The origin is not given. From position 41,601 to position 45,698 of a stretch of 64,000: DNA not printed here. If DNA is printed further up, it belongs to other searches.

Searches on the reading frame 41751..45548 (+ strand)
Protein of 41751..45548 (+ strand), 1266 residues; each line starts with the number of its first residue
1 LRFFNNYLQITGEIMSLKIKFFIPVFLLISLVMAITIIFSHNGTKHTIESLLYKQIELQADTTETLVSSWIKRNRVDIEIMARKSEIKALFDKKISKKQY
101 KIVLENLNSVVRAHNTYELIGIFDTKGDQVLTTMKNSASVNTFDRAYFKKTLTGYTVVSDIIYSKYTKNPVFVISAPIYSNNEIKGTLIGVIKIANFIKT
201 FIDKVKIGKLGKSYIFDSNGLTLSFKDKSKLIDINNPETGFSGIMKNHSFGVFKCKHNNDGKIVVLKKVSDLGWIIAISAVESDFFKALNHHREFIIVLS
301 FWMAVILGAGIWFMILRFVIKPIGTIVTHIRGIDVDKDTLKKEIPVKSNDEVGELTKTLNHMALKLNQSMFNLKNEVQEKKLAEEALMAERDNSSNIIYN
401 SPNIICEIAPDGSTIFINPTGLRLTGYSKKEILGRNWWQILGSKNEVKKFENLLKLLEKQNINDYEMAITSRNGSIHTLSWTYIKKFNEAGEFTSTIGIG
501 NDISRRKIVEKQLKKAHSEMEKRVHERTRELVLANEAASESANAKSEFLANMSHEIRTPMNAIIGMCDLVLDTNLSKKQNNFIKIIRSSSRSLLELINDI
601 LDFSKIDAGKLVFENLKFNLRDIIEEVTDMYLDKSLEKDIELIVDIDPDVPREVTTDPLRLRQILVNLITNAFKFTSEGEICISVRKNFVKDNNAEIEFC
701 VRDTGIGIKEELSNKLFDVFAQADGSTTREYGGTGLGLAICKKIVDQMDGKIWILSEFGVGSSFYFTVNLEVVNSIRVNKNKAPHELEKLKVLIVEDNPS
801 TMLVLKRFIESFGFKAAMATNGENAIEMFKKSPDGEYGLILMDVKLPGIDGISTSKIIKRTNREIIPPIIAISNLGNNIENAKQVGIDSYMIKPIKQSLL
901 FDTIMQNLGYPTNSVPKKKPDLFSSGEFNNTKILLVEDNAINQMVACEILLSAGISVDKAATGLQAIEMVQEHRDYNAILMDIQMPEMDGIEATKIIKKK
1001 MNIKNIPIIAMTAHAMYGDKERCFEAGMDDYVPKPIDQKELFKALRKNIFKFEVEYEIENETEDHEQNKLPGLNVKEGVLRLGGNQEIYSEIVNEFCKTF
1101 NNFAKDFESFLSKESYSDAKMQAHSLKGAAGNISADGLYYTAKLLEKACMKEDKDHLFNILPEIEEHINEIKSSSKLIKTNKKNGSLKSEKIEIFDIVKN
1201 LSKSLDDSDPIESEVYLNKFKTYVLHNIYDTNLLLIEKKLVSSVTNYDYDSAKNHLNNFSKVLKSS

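Call 50: search_protein_families(library=pfam, proteins=[window:41751-45548:+], max_evalue=0.001)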
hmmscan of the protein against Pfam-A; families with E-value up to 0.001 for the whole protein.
window:41751-45548:+ (1266 aa): 13 families
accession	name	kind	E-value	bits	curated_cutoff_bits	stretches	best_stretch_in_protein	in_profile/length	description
PF00072.30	Response_reg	-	4.5e-49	165.7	30.2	2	933-1045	1-110/111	Response regulator receiver domain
PF02518.31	HATPase_c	-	1.1e-28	100.3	26.4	1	657-770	2-109/111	Histidine kinase-, DNA gyrase B-, and HSP90-like ATPase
PF00512.31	HisKA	-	1.2e-22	80.1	26.9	1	544-609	1-66/66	His Kinase A (phospho-acceptor) domain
PF02743.24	dCache_1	-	4.9e-19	69.3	45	1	47-279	2-240/240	Cache domain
PF13426.13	PAS_9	-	1.2e-12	48.4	27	1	403-504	2-102/103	PAS domain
PF00672.30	HAMP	-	5.2e-07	30.3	25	1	315-367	2-52/53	HAMP domain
PF01627.28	Hpt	-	1.4e-06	28.9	24.6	1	1091-1172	1-82/84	Hpt domain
PF00989.32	PAS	-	5.7e-06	26.8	22.6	1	396-503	5-113/113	PAS fold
PF08448.16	PAS_4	-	3.1e-05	24.6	23.1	1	400-507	3-109/110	PAS fold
PF17201.10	Cache_3-Cache_2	-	3.1e-05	23.8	27.7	1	173-291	162-295/299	Cache 3/Cache 2 fusion domain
PF08447.18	PAS_3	-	6e-05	23.7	25.6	1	415-499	2-88/89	PAS fold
PF23198.2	PDE8A_N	-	0.00016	22.1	29.6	0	788-874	8-93/147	PDE8A-like, N-terminal domain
PF17155.10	GAPES1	-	0.00047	20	27.7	0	143-203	161-221/274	Gammaproteobacterial periplasmic sensor domain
